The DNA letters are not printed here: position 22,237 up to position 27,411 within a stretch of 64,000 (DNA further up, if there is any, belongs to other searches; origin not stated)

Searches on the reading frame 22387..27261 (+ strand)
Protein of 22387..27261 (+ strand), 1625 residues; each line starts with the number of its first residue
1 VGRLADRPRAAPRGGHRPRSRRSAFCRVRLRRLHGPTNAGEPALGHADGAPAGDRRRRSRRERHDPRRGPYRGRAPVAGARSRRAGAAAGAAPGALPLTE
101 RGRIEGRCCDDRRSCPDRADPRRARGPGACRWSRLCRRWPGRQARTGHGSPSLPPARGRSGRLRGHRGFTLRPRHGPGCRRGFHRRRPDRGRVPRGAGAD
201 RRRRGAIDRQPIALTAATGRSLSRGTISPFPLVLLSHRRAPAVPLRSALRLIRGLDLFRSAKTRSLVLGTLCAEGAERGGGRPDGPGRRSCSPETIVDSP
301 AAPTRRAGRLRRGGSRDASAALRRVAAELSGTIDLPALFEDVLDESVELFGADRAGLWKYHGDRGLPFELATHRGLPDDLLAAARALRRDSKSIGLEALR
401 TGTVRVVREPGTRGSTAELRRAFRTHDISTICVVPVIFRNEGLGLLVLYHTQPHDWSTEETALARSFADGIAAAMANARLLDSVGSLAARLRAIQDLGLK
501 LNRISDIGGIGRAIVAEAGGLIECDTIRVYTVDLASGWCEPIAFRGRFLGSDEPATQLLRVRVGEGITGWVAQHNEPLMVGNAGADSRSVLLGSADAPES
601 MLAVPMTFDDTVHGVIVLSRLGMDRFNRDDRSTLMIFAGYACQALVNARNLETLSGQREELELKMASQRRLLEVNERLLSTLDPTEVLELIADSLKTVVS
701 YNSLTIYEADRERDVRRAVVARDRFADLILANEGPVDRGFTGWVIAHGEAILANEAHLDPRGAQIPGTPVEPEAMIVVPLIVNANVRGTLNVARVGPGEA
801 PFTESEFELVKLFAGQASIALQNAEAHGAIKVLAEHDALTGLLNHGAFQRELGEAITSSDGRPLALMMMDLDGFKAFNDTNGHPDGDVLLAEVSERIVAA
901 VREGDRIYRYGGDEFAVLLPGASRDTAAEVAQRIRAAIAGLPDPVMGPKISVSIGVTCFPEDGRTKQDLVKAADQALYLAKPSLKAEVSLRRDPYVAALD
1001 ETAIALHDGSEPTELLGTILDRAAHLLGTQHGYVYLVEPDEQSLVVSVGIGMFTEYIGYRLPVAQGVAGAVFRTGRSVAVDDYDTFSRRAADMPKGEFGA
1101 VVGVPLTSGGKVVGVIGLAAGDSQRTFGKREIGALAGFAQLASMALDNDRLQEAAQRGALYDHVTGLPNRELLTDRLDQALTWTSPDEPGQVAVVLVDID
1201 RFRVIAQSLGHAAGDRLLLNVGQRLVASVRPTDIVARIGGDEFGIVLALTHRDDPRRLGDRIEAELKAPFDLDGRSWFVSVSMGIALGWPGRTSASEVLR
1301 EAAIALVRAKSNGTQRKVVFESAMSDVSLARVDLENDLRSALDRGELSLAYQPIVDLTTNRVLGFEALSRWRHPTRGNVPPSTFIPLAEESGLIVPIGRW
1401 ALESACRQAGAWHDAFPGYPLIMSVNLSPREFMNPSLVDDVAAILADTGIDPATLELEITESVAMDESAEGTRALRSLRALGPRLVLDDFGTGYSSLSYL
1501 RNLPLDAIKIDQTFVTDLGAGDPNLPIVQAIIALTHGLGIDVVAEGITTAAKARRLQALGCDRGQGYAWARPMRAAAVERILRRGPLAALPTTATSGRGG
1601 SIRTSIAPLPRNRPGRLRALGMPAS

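Call 33: search_protein_families(library=pfam, proteins=[window:22387-27261:+], max_evalue=0.0001)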
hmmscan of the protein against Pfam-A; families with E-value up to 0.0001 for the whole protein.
window:22387-27261:+ (1625 aa): 6 families
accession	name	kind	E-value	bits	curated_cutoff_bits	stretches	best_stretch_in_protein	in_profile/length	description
PF00990.26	GGDEF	-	1.8e-78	262.3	23.8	2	834-982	1-156/161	Diguanylate cyclase, GGDEF domain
PF00563.25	EAL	-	1.4e-75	254.1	31.3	1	1336-1572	2-236/236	EAL domain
PF13185.12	GAF_2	-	3.2e-61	205.9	28.6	4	1011-1147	3-136/136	GAF domain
PF01590.32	GAF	-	3.4e-56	189.9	22.4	4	1012-1146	2-133/133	GAF domain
PF13492.12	GAF_3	-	1.5e-37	129.3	27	3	1012-1148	2-129/129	GAF domain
PF17853.6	GGDEF_2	-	4e-07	30.7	24.5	0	1187-1306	18-114/116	GGDEF-like domain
